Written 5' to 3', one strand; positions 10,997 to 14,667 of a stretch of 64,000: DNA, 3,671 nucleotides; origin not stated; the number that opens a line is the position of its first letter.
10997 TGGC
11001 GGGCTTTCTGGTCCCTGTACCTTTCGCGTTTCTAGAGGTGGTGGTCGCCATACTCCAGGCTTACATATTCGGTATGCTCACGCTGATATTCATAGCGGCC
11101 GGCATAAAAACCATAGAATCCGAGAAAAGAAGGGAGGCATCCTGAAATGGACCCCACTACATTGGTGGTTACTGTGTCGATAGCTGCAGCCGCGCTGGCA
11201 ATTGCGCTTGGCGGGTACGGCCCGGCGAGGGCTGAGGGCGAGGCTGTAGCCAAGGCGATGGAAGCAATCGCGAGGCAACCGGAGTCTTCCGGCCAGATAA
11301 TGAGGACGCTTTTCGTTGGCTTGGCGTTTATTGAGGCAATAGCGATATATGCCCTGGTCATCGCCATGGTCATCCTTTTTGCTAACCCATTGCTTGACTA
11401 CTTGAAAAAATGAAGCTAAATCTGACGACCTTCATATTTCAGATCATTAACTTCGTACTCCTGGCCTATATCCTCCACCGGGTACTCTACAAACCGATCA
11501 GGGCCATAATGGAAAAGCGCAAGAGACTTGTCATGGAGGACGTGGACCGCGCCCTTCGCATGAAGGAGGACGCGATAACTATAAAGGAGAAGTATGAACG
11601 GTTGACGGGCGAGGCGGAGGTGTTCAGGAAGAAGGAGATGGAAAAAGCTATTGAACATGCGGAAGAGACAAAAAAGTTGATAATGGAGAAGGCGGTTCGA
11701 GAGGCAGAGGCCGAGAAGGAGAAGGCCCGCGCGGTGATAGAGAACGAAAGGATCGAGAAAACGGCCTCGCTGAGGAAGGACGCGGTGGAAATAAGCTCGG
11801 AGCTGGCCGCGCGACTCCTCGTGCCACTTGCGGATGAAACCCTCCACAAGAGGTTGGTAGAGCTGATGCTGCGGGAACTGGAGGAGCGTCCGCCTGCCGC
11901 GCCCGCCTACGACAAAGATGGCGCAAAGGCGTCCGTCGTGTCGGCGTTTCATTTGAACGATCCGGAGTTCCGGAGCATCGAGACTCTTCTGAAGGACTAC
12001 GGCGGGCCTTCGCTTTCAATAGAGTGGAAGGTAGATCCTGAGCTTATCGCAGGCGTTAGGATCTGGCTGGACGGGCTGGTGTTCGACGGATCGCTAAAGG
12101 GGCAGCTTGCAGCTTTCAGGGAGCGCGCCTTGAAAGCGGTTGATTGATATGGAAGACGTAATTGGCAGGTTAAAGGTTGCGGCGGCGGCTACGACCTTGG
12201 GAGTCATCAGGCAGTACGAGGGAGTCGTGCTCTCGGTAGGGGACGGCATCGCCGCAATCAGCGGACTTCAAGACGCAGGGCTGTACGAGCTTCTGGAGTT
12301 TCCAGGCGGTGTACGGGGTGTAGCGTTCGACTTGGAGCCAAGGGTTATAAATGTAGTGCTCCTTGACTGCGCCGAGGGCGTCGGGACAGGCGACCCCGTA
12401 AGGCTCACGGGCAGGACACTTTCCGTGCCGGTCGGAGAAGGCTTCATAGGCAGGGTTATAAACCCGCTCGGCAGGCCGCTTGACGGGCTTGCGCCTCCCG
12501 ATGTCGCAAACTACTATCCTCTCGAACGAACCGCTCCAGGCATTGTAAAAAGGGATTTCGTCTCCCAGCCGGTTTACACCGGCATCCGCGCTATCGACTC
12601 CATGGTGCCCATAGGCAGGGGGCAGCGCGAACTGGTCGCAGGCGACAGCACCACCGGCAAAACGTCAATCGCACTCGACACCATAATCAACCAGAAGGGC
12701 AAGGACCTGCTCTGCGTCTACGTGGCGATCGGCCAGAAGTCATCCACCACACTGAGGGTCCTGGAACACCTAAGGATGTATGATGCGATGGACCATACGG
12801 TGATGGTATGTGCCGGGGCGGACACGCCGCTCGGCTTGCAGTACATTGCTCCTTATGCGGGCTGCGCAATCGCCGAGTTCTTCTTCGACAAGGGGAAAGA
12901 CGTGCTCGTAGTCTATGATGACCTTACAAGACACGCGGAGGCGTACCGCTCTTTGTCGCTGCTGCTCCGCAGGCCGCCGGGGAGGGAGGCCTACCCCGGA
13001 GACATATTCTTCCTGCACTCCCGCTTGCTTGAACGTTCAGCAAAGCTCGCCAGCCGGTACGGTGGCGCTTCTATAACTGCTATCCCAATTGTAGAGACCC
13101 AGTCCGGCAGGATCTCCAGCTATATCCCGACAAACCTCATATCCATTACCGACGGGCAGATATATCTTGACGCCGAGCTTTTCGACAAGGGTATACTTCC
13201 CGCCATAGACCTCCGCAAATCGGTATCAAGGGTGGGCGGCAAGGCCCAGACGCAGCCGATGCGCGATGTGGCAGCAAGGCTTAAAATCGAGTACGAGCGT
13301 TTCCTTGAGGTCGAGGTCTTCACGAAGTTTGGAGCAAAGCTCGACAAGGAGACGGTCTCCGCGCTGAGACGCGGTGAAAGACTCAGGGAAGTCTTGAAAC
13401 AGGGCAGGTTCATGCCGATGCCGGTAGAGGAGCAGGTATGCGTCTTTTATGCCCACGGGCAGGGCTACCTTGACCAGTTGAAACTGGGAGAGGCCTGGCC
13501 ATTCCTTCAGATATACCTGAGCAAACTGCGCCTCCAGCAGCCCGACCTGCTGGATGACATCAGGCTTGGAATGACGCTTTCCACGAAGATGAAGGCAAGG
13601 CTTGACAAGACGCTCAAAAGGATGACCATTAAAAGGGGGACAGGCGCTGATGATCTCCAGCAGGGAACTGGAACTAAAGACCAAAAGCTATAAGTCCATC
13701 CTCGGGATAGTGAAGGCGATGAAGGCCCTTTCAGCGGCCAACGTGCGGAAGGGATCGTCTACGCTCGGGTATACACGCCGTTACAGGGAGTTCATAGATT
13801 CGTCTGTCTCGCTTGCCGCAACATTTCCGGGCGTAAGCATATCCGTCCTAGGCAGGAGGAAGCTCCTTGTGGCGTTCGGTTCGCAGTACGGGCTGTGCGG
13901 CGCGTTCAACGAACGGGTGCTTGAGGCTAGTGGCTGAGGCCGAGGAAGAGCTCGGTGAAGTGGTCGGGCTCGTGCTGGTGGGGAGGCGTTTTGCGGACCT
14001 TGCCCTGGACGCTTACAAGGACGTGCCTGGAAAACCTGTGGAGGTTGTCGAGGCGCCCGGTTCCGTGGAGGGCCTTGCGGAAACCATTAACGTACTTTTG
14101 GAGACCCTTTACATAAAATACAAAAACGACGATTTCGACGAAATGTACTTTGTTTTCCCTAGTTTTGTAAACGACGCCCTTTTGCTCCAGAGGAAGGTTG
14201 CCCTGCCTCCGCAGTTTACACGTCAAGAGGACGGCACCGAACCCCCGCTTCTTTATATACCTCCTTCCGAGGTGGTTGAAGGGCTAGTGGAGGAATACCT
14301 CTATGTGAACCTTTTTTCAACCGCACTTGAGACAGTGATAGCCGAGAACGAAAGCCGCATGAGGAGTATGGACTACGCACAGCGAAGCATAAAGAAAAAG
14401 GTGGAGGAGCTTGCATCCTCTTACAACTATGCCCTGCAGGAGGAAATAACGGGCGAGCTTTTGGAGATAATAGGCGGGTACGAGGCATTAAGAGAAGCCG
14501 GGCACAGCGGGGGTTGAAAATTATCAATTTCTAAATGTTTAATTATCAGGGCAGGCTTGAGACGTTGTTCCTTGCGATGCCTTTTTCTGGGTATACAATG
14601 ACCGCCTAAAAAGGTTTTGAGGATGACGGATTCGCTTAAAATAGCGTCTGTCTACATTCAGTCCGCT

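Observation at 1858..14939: Exact 23-nt tRNA-Gln 3'-end repeat 12.95 kb away delimits an integrase-less island carrying the ACP-linked dehydrogenase and N-ATPase operons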

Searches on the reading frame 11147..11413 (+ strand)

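Call 7: search_protein_families(library=pfam, proteins=[window:11147-11413:+])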
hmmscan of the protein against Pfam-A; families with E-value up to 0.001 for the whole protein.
window:11147-11413:+ (88 aa): 1 family
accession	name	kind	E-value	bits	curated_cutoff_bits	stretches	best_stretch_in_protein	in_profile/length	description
PF00137.26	ATP-synt_C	-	7.1e-17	61.8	24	1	14-76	2-60/60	ATP synthase subunit C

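Call 81: search_protein_families(library=ncbifam, proteins=[window:11147-11413:+], max_evalue=0.01)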
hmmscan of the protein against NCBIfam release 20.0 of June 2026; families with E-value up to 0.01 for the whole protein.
window:11147-11413:+ (88 aa): 16 families
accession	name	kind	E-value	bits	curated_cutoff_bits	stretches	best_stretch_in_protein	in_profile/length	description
NF009998.0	PRK13468.1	equivalog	3.4e-34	117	116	1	2-85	2-85/88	F0F1 ATP synthase subunit C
TIGR03322.1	alt_F1F0_F0_C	exception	3e-29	101.5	130.85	1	4-83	3-82/86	alternate F1F0 ATPase, F0 subunit C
NF005608.0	PRK07354.1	equivalog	2.1e-24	85.9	128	1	6-82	4-80/81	F0F1 ATP synthase subunit C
NF006295.0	PRK08482.1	equivalog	1.8e-15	57.3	135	1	5-83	26-104/105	F0F1 ATP synthase subunit C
NF005363.0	PRK06876.1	equivalog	2.5e-15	56.1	71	1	7-82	4-79/80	F0F1 ATP synthase subunit C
TIGR01260.1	ATP_synt_c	equivalog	3e-15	56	43.95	1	24-79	3-58/58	ATP synthase F0 subunit C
NF009999.0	PRK13471.1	equivalog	6.7e-13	48.7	124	1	8-79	13-84/85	F0F1 ATP synthase subunit C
NF005521.0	PRK07159.1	equivalog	8.8e-13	48.2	122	1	21-78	42-99/101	F0F1 ATP synthase subunit C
NF005900.0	PRK07874.1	equivalog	3.5e-12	46.4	114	1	14-74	18-78/80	ATP synthase F0 subunit C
NF005733.0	PRK07558.1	equivalog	9.6e-11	41.7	85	1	14-79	10-74/75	F0F1 ATP synthase subunit C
NF009996.0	PRK13466.1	equivalog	3.4e-10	39.9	110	1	14-75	3-64/66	F0F1 ATP synthase subunit C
NF009995.0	PRK13464.1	equivalog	7.8e-10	39.3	168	1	11-82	15-86/101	F0F1 ATP synthase subunit B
NF009997.0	PRK13467.1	equivalog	2.9e-08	33.6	98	1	15-76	4-65/66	F0F1 ATP synthase subunit C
NF004532.0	PRK05880.1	equivalog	1.3e-07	31.8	120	1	7-81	7-81/83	F0F1 ATP synthase subunit C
NF004888.0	PRK06251.1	equivalog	1.2e-06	28.6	101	1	8-80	34-101/102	V-type ATP synthase subunit K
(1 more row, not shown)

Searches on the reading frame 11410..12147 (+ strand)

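Call 7: search_protein_families(library=pfam, proteins=[window:11410-12147:+])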
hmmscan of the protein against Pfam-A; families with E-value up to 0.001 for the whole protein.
window:11410-12147:+ (245 aa): 2 families
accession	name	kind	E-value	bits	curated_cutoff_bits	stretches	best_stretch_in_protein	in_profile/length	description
PF00430.23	ATP-synt_B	-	8.4e-16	58.7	28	1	7-137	1-131/132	ATP synthase B/B' CF(0)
PF00213.23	OSCP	-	1.8e-12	48.2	22.3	1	167-238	98-170/172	ATP synthase delta (OSCP) subunit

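Call 81: search_protein_families(library=ncbifam, proteins=[window:11410-12147:+], max_evalue=0.01)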
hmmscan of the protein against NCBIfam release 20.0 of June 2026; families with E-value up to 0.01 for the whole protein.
window:11410-12147:+ (245 aa): 31 families (the best 25 are shown)
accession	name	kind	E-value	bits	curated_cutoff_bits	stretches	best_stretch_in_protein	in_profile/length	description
TIGR03321.1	alt_F1F0_F0_B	exception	2e-28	99.8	224.7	1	1-237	1-242/246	alternate F1F0 ATPase, F0 subunit B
NF011044.0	PRK14474.1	equivalog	1.2e-23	83.9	339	1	1-222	1-228/258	F0F1 ATP synthase subunit B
NF009992.0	PRK13461.1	equivalog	1.6e-18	66.8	127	1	1-151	1-151/159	F0F1 ATP synthase subunit B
NF011043.0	PRK14473.1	equivalog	2.7e-17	63.2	168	1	3-159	6-162/164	F0F1 ATP synthase subunit B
NF005607.0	PRK07353.1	equivalog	7.9e-15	54.9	131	1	7-138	22-153/155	F0F1 ATP synthase subunit B'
TIGR01144.1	ATP_synt_b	equivalog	1e-13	51.4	65.5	1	11-157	1-147/147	F0F1 ATP synthase subunit B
NF009961.0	PRK13428.1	equivalog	1.2e-13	51.1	328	2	6-168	2-165/445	F0F1 ATP synthase subunit B/delta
NF011042.0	PRK14472.1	equivalog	3.1e-13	50.1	198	1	10-159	23-172/175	F0F1 ATP synthase subunit B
NF004411.0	PRK05759.1-2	equivalog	1.8e-12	47.6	131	1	1-156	1-155/156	F0F1 ATP synthase subunit B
TIGR01145.1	ATP_synt_delta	equivalog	4e-12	46.7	57.5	1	170-235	101-167/172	ATP synthase F1 subunit delta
NF004402.0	PRK05758.2-2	equivalog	9e-12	45.4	115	1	63-238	30-175/179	F0F1 ATP synthase subunit delta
NF009987.0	PRK13453.1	equivalog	1.9e-11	44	172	1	6-157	19-170/173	F0F1 ATP synthase subunit B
NF004403.0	PRK05758.2-4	equivalog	2.6e-10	40.7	148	1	167-239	102-175/180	F0F1 ATP synthase subunit delta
NF004412.0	PRK05759.1-3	equivalog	3.1e-10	40.2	156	1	5-160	27-183/185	F0F1 ATP synthase subunit B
NF006293.0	PRK08476.1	equivalog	3.2e-10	40.4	118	1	3-136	5-138/141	F0F1 ATP synthase subunit B'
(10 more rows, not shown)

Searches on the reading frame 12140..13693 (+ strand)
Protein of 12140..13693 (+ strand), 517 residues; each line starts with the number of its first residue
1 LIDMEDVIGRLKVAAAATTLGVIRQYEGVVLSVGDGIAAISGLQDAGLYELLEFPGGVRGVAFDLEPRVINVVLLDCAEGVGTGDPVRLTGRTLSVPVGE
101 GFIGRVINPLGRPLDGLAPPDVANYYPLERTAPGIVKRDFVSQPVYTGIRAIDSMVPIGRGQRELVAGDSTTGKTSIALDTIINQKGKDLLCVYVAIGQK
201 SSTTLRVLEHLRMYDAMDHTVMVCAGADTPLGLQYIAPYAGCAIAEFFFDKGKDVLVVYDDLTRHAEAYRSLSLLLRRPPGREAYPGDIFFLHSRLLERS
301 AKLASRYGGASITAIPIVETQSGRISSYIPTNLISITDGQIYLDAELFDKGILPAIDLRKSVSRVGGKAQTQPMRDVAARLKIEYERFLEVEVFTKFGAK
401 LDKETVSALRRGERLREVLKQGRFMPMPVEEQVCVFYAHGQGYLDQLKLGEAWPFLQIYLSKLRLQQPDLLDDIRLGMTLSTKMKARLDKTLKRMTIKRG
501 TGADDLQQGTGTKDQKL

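Call 7: search_protein_families(library=pfam, proteins=[window:12140-13693:+])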
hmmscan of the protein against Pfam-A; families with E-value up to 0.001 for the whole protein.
window:12140-13693:+ (517 aa): 4 families
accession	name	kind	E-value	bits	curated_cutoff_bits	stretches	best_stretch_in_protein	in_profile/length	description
PF00006.31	ATP-synt_ab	-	1.9e-79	266.7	29.5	1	148-363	1-213/213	ATP synthase alpha/beta family, nucleotide-binding domain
PF00306.32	ATP-synt_ab_C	-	4e-30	105.2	27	1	370-494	1-125/126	ATP synthase alpha/beta chain, C terminal domain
PF02874.29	ATP-synt_ab_N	-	2.1e-07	31.8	20.9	1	27-91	5-69/69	ATP synthase alpha/beta family, beta-barrel domain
PF06745.19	ATPase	-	0.00052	19.9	26.6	0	146-203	2-62/231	KaiC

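Call 41: find_homologous_proteins(query=window:12140-13693:+, max_evalue=1e-150)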
Query window:12140-13693:+ (517 aa): 2250 proteins with E <= 1e-150 among 8000 candidates; the best 120 are listed.
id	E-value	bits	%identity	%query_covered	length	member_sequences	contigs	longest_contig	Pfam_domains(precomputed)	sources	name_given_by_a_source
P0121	0.0e+0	1078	95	99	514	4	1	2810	PF00306.33,PF02874.30,PF00006.32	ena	-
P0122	1.9e-269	913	93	86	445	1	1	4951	PF00306.33,PF00006.32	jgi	jgi:F-type H+-transporting ATPase subunit alpha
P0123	2.1e-262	889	78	99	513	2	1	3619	PF00306.33,PF02874.30,PF00006.32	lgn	-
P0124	6.6e-262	888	78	99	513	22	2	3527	PF00306.33,PF02874.30,PF00006.32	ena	-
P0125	7.2e-260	881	77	99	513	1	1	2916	PF00306.33,PF02874.30,PF00006.32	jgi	jgi:F-type H+-transporting ATPase subunit alpha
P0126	1.6e-255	867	75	99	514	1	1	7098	PF00306.33,PF02874.30,PF00006.32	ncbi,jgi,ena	ncbi:MAG: F0F1 ATP synthase subunit alpha [Nitrospirota bacterium]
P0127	3.8e-255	865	77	99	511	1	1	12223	PF00306.33,PF02874.30,PF00006.32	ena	-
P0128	2.6e-235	800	76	91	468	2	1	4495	PF00306.33,PF02874.30,PF00006.32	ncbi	ncbi:MAG TPA: F0F1 ATP synthase subunit alpha, partial [Nitrospirota bacterium]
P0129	1.0e-234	798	70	98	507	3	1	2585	PF00306.33,PF02874.30,PF00006.32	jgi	jgi:F-type H+-transporting ATPase subunit alpha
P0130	3.3e-234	796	72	94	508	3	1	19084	PF00306.33,PF02874.30,PF00006.32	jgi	jgi:F-type H+/Na+-transporting ATPase subunit alpha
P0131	6.1e-232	789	70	97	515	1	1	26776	PF00306.33,PF02874.30,PF00006.32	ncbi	-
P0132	2.0e-230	784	71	95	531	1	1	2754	PF00306.33,PF00006.32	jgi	-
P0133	7.1e-228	775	70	99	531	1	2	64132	PF00306.33,PF00006.32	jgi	-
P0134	5.2e-174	598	56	94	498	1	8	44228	PF00306.33,PF00006.32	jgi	jgi:F-type H+-transporting ATPase subunit alpha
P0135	1.2e-173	597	57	95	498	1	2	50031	PF00306.33,PF00006.32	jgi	jgi:F-type H+-transporting ATPase subunit alpha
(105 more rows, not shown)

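Call 42: find_encoding_contigs(protein=P0122, flank=10000, max_places=3)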
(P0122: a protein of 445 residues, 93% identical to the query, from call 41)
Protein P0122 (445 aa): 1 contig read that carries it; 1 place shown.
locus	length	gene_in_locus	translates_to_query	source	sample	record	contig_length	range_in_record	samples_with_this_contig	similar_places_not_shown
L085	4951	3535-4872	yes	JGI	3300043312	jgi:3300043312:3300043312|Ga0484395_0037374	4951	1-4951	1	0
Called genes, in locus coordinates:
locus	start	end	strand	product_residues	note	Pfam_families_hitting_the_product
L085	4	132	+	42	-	-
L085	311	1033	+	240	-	PF22919:ATP-synt_VA_C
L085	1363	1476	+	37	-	-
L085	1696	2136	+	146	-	PF00119:ATP-synt_A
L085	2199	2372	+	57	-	PF00119:ATP-synt_A (weak)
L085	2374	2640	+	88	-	PF00137:ATP-synt_C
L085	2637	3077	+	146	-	PF00430:ATP-synt_B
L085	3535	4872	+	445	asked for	PF00006:ATP-synt_ab, PF00306:ATP-synt_ab_C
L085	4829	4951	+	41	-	?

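Call 43: find_encoding_contigs(protein=P0127, flank=10000, max_places=3)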
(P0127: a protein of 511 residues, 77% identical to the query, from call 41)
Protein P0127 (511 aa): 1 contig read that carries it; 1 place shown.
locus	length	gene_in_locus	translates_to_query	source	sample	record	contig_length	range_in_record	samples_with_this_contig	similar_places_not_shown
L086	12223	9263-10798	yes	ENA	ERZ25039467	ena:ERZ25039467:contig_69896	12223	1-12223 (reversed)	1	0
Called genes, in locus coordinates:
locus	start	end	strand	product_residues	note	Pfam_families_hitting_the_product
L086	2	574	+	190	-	?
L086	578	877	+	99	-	PF02321:OEP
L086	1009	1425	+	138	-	PF02321:OEP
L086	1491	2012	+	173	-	PF13628:DUF4142, PF03713:DUF305 (weak)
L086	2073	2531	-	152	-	-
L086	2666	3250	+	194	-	PF00717:Peptidase_S24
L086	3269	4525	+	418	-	PF00817:IMS, PF11798:IMS_HHH (faint), PF11799:IMS_C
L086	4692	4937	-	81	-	PF00313:CSD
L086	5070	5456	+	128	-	PF02077:SURF4, PF05514:HR_lesion (faint), PF07681:DoxX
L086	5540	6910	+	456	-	PF02874:ATP-synt_ab_N, PF00006:ATP-synt_ab, PF22919:ATP-synt_VA_C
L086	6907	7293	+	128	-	PF02823:ATP-synt_DE_N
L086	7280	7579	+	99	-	PF09527:ATPase_gene1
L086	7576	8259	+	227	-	PF00119:ATP-synt_A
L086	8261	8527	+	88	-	PF00137:ATP-synt_C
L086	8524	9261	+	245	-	PF00430:ATP-synt_B, PF00213:OSCP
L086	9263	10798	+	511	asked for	PF02874:ATP-synt_ab_N, PF00006:ATP-synt_ab, PF00306:ATP-synt_ab_C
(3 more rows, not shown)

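Call 44: find_encoding_contigs(protein=P0133, flank=10000, max_places=3)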
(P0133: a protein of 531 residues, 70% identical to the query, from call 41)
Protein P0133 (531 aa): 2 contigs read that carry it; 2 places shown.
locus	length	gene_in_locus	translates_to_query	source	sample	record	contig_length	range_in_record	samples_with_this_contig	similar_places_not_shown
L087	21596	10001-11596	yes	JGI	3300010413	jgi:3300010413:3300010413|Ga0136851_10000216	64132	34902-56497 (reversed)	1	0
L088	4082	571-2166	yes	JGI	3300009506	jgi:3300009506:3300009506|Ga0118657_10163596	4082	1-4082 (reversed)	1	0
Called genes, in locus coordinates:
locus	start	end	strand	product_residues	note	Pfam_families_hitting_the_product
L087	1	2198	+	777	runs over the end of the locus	PF00912:Transgly, PF00905:Transpeptidase, PF06832:BiPBP_C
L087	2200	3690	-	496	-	PF14251:PterinBD-DUF4346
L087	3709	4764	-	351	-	PF00383:dCMP_cyt_deam_1, PF14437:MafB19-deam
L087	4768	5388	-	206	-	PF24392:Parb-CE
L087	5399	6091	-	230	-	PF00702:Hydrolase, PF13419:HAD_2 (weak), PF13242:Hydrolase_like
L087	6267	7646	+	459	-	PF02874:ATP-synt_ab_N, PF00006:ATP-synt_ab, PF22919:ATP-synt_VA_C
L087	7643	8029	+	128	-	PF02823:ATP-synt_DE_N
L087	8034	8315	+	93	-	PF09527:ATPase_gene1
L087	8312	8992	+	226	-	PF00119:ATP-synt_A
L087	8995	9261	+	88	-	PF00137:ATP-synt_C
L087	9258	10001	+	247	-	PF00430:ATP-synt_B, PF00213:OSCP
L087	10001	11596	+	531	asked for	PF00006:ATP-synt_ab, PF00306:ATP-synt_ab_C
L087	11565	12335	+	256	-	PF00231:ATP-synt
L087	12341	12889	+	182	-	PF00565:SNase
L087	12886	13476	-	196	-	PF02525:Flavodoxin_2, PF03358:FMN_red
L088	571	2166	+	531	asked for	PF00006:ATP-synt_ab, PF00306:ATP-synt_ab_C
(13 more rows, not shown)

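Call 81: search_protein_families(library=ncbifam, proteins=[window:12140-13693:+], max_evalue=0.01)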
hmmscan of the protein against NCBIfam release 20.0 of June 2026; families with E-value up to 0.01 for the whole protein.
window:12140-13693:+ (517 aa): 35 families (the best 25 are shown)
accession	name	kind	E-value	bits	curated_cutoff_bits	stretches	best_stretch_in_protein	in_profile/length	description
NF009884.0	PRK13343.1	equivalog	4.6e-198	658.9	554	1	8-496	11-499/507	F0F1 ATP synthase subunit alpha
TIGR00962.1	atpA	equivalog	1.1e-181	604.9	484.45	1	22-496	22-498/503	F0F1 ATP synthase subunit alpha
TIGR03324.1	alt_F1F0_F1_al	exception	9.7e-181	601.8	750.5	1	6-493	7-494/497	alternate F1F0 ATPase, F1 subunit alpha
NF045863.1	glide_MMOB1660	exception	7.4e-124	414.5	600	1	30-446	3-424/515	MMOB1660 family gliding motility ATPase complex subunit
NF005523.0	PRK07165.1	equivalog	6.9e-93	312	414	1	131-424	115-403/509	ATP F0F1 synthase subunit alpha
NF045936.2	MSC_0619_alpha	exception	7.4e-86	288.8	520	1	132-422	112-397/505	MSC_0619 family F1-like ATPase alpha subunit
TIGR02546.1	III_secr_ATP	equivalog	3.1e-60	204.1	604.75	1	73-431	56-413/423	type III secretion system ATPase SctN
TIGR03496.1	FliI_clade1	equivalog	1.7e-58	198.4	619.1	1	69-431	45-406/414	flagellar protein export ATPase FliI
NF005391.0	PRK06936.1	equivalog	4.3e-53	180.7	657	1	79-431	80-429/439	type III secretion system ATPase SctN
TIGR03498.1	FliI_clade3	equivalog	5.5e-53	180.1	587.45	1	67-427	45-405/418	flagellar protein export ATPase FliI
TIGR01026.1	fliI_yscN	subfamily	1e-52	179.3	379.5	1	69-432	71-431/440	FliI/YscN family ATPase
TIGR03497.1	FliI_clade2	equivalog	6.1e-52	177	629.8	1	75-427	51-400/413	flagellar protein export ATPase FliI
NF006575.0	PRK09099.1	subfamily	3.3e-50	171.1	706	1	87-422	91-423/443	type III secretion system ATPase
NF005295.0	PRK06820.1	equivalog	1.4e-49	169.2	690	1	25-422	28-421/440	EscN/YscN/HrcN family type III secretion system ATPase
NF006290.1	PRK08472.1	equivalog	3.4e-49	167.8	644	1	67-432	63-425/433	flagellar protein export ATPase FliI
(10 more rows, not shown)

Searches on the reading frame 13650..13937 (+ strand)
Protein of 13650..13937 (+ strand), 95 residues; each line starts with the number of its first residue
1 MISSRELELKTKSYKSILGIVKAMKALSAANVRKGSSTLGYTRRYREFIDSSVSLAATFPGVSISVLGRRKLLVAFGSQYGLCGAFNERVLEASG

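Call 7: search_protein_families(library=pfam, proteins=[window:13650-13937:+])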
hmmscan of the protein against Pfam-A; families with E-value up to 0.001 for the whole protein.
window:13650-13937:+ (95 aa): 1 family
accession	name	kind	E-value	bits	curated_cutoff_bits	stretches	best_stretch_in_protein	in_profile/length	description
PF00231.24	ATP-synt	-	1.1e-13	52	39.9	1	4-93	2-96/285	ATP synthase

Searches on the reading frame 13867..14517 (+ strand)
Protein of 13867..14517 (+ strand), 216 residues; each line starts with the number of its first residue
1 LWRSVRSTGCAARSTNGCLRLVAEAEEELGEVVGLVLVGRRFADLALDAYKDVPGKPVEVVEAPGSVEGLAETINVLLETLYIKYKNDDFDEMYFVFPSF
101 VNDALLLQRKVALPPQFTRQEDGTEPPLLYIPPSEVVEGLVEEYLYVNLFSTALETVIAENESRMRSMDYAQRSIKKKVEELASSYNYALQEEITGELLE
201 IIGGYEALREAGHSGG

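Call 7: search_protein_families(library=pfam, proteins=[window:13867-14517:+])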
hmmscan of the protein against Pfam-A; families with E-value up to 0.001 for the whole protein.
window:13867-14517:+ (216 aa): 1 family
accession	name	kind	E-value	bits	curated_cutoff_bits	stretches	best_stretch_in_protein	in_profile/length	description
PF00231.24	ATP-synt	-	2.4e-27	96.8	39.9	1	25-208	103-285/285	ATP synthase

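Call 81: search_protein_families(library=ncbifam, proteins=[window:13867-14517:+], max_evalue=0.01)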
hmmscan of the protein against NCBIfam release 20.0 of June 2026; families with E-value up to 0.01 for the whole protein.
window:13867-14517:+ (216 aa): 13 families
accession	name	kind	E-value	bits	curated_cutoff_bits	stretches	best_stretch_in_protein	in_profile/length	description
TIGR01146.1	ATPsyn_F1gamma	equivalog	9.4e-18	65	194.45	1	26-208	107-286/286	ATP synthase F1 subunit gamma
TIGR03323.1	alt_F1F0_F1_gam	exception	7.1e-17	61.7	282.35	1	35-208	108-285/285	alternate F1F0 ATPase, F1 subunit gamma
NF009957.0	PRK13424.1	equivalog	2.4e-16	59.8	436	1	79-209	155-290/291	F0F1 ATP synthase subunit gamma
NF010709.0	PRK14111.1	equivalog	1.3e-15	57.7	425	1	26-209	109-289/290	F0F1 ATP synthase subunit gamma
NF004144.0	PRK05621.1-1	equivalog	5.9e-15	55.5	372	1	27-207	107-286/287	F0F1 ATP synthase subunit gamma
NF004146.0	PRK05621.1-4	equivalog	8.6e-15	54.9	342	1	28-208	111-296/296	F0F1 ATP synthase subunit gamma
NF009958.0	PRK13425.1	equivalog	1.6e-14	54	501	1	76-209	158-291/292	F0F1 ATP synthase subunit gamma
NF004145.0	PRK05621.1-2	equivalog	1.3e-13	51.1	317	1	29-210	109-304/306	F0F1 ATP synthase subunit gamma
NF009959.0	PRK13426.1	equivalog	2.1e-12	47.2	394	1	33-206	114-289/291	F0F1 ATP synthase subunit gamma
NF004147.0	PRK05621.2-1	equivalog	5e-12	46.3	382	1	75-208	154-292/293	F0F1 ATP synthase subunit gamma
NF010708.0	PRK14110.1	equivalog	2.5e-11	43.5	445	1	76-208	154-290/291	F0F1 ATP synthase subunit gamma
NF009960.0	PRK13427.1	equivalog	4.5e-08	33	432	1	37-208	118-288/289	F0F1 ATP synthase subunit gamma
NF009956.0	PRK13422.1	equivalog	0.0014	18.1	582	1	135-206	225-296/298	F0F1 ATP synthase subunit gamma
